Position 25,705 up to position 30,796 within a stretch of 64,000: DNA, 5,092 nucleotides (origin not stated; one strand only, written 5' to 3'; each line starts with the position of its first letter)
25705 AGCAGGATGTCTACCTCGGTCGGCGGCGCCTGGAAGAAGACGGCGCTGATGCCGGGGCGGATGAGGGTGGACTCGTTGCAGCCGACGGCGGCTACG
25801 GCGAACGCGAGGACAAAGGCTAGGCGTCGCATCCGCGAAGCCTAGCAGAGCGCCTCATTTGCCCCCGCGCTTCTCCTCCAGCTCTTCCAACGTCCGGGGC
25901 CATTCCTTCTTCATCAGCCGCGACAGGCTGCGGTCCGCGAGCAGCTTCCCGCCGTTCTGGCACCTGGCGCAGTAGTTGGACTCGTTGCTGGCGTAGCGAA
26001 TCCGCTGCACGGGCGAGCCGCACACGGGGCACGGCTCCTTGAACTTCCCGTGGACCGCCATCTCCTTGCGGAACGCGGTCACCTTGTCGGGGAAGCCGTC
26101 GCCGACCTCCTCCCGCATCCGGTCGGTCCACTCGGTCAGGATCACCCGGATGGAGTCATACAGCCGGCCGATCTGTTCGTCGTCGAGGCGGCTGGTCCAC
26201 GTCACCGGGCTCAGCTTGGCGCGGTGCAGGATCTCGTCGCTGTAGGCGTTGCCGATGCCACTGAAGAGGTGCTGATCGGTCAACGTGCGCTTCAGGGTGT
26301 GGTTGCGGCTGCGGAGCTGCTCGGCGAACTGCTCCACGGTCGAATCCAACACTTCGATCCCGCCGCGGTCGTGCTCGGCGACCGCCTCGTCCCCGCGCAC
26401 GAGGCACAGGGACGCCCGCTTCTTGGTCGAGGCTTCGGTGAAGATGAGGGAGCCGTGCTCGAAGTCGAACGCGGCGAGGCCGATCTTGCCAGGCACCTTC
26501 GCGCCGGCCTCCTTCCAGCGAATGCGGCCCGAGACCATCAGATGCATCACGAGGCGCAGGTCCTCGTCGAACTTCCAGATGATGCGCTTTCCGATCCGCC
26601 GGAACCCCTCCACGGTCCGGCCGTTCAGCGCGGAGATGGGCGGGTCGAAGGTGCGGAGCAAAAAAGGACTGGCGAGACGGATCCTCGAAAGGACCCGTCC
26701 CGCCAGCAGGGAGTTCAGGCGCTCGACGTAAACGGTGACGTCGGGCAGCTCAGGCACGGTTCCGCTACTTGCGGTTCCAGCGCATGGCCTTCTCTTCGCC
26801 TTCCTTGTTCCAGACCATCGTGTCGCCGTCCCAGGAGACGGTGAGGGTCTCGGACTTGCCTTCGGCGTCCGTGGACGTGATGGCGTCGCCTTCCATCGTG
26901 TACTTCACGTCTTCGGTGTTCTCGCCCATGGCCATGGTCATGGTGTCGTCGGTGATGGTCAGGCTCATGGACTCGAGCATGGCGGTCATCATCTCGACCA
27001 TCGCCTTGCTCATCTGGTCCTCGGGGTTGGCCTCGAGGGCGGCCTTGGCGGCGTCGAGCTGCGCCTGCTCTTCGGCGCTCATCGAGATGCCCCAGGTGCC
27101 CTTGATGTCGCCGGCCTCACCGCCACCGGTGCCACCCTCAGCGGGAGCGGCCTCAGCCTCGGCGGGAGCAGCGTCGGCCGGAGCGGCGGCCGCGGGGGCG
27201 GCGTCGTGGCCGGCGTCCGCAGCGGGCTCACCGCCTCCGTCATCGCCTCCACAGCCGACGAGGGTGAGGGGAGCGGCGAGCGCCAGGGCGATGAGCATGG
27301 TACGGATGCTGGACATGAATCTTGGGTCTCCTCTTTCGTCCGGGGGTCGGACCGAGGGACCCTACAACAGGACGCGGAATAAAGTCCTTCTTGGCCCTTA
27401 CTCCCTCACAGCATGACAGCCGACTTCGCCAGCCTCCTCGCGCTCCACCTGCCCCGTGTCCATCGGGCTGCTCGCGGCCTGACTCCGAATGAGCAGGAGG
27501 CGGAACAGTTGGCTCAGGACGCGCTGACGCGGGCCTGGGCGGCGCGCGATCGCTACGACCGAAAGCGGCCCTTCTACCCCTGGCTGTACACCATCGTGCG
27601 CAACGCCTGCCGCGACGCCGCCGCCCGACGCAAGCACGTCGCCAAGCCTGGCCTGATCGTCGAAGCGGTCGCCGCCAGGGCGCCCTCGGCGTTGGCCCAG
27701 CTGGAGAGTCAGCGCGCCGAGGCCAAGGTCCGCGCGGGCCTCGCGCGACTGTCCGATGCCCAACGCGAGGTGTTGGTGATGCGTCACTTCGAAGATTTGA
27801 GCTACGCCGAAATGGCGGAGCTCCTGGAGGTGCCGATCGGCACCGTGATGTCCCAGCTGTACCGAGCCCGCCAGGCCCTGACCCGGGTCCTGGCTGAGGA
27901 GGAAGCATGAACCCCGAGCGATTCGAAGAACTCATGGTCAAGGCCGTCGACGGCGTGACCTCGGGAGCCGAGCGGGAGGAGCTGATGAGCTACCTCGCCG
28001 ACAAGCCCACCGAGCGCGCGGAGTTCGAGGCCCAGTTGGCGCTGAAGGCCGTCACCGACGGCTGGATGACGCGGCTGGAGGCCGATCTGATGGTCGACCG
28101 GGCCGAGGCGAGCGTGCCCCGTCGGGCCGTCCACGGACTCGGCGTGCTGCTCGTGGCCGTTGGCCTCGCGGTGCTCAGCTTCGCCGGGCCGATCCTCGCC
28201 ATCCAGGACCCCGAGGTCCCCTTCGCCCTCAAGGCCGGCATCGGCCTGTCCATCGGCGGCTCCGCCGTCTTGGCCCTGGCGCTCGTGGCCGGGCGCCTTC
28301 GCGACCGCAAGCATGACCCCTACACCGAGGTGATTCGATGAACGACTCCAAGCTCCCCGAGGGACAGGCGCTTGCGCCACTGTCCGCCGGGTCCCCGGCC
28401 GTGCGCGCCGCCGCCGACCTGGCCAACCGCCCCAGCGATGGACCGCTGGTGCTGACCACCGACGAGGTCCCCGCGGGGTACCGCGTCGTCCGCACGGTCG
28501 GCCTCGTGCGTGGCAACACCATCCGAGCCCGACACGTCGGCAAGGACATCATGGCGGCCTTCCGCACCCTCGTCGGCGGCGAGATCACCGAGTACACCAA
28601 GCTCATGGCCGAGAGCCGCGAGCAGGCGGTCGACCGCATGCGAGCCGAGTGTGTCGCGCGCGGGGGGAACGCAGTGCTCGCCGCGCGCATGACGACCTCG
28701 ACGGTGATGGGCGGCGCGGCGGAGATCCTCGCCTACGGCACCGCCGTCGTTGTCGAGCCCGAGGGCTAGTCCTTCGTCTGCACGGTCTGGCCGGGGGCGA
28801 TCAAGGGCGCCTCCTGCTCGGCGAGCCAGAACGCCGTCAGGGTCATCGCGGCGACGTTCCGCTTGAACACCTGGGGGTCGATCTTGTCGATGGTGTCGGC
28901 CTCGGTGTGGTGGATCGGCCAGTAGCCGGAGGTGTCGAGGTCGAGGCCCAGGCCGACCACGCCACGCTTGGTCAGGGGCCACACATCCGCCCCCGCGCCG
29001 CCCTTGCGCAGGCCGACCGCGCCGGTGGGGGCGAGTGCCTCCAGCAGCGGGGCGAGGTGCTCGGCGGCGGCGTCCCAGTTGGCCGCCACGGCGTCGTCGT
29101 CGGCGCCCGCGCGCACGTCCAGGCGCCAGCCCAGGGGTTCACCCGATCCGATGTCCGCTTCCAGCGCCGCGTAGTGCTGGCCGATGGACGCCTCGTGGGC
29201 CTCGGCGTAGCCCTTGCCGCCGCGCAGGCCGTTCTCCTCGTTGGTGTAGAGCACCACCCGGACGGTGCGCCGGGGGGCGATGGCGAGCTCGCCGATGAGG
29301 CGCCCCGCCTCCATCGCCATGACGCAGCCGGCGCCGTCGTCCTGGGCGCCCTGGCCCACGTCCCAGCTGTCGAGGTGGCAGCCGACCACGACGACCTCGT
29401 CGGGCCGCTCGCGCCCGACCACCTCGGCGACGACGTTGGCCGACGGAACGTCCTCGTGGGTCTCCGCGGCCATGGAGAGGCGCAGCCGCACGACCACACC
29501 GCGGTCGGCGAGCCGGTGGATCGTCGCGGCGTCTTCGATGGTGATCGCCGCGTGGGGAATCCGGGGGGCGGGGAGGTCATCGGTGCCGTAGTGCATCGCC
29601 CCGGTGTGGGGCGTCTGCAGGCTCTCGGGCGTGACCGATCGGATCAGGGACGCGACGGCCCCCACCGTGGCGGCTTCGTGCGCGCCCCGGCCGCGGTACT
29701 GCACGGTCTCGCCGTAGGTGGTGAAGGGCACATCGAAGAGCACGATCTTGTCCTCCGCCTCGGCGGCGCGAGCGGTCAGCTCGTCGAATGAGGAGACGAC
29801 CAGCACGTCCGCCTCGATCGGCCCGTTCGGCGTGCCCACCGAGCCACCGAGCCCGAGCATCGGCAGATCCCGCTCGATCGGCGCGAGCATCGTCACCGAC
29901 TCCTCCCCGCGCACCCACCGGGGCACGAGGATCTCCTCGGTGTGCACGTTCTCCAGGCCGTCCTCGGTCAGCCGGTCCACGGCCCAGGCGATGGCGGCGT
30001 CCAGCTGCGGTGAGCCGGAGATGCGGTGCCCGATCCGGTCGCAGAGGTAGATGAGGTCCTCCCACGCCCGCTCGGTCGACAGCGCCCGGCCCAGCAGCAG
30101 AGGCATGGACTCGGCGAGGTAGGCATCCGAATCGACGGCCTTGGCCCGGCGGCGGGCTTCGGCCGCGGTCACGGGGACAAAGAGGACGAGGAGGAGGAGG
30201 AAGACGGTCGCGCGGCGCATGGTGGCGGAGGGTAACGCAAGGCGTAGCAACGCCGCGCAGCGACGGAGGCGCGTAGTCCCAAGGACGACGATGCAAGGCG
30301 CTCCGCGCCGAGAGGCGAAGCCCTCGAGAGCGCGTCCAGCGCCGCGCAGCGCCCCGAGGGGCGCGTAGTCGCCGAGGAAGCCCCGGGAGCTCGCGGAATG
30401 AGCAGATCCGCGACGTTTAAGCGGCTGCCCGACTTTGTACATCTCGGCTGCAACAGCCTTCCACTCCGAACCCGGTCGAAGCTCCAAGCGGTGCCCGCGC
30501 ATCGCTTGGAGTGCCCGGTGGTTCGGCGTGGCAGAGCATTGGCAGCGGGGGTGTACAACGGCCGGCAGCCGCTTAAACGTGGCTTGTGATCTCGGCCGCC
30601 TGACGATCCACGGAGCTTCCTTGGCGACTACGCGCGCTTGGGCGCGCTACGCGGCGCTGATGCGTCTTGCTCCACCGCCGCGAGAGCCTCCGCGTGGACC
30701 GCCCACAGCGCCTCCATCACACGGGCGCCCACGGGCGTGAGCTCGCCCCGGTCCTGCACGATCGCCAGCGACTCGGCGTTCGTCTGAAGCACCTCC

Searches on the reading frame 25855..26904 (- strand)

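Call 20: search_protein_families(library=pfam, proteins=[window:25855-26904:-], max_evalue=0.001)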
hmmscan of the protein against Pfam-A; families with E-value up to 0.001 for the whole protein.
window:25855-26904:- (349 aa): 4 families
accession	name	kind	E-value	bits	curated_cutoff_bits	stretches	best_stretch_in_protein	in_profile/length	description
PF06831.19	H2TH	-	8.2e-16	58.2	34.7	1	188-258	10-80/93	Formamidopyrimidine-DNA glycosylase H2TH domain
PF01149.29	Fapy_DNA_glyco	-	1.1e-15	58.7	25.5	1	51-154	2-107/117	Formamidopyrimidine-DNA glycosylase N-terminal domain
PF06827.20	zf-FPG_IleRS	-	5.3e-07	29.8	21.3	1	290-317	2-29/30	Zinc finger found in FPG and IleRS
PF05833.16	NFACT_N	-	5.6e-06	25.8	31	1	184-260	169-244/456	NFACT N-terminal and middle domains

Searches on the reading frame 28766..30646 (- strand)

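Call 20: search_protein_families(library=pfam, proteins=[window:28766-30646:-], max_evalue=0.001)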
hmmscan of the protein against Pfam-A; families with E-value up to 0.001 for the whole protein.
window:28766-30646:- (626 aa): 2 families
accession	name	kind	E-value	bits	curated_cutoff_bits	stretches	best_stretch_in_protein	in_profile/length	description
PF04389.22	Peptidase_M28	-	1.3e-27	97.3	21.3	1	404-601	1-189/193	Peptidase family M28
PF01546.33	Peptidase_M20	-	0.00012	22.5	24.6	1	431-500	30-98/206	Peptidase family M20/M25/M40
